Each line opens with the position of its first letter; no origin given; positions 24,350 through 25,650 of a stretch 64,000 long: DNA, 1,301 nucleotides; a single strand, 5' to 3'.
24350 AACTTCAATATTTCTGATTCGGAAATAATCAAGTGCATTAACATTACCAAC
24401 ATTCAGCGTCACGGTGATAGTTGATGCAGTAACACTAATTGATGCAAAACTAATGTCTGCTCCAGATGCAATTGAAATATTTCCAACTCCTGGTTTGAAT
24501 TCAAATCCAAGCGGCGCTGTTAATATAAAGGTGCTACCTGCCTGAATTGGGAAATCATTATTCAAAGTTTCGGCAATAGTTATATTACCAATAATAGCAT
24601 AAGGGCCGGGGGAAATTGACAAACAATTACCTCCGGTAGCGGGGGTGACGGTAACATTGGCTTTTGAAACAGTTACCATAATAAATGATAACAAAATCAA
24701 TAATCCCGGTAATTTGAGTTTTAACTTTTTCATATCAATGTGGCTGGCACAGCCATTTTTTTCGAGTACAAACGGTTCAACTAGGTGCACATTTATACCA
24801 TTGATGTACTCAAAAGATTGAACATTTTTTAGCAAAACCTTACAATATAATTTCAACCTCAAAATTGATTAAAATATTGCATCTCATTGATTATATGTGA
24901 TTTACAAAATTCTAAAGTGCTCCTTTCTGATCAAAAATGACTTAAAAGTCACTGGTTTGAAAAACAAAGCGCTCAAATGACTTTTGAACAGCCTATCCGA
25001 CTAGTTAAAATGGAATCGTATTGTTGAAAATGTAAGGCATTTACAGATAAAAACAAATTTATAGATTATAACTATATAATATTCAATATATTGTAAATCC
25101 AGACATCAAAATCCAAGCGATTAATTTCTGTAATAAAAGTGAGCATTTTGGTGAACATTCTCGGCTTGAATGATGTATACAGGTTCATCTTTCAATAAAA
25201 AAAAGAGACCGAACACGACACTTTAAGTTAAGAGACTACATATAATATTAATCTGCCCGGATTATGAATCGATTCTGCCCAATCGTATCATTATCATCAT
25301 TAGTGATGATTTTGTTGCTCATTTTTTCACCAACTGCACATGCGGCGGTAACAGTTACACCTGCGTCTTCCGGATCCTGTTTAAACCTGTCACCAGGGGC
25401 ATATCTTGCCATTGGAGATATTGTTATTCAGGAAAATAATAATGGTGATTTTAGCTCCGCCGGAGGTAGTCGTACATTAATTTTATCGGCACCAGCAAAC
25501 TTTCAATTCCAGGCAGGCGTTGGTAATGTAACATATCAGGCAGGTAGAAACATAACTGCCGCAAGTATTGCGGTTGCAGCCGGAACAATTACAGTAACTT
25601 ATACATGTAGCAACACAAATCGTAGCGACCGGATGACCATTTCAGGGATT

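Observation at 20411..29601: Divergently transcribed pair of ~1450-aa paralogous T9SS beta-helix surface proteins sharing one 530-bp control region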

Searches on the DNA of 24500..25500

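Call 25: search_rna_families(source=window, start=24500, end=25500, threshold=evalue, max_evalue=1)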
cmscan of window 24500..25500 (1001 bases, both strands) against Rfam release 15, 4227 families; matches with E-value up to 1: 1.
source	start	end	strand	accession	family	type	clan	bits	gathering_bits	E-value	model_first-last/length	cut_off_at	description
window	24745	24772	+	RF02448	SpR20_sRNA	Gene; sRNA;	-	17.9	45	0.53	1-45/45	no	Streptococcus sRNA SpR20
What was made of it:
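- Tried and rejected: Rfam at E <= 1 gave only a 17.9-bit chance match (call 25).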
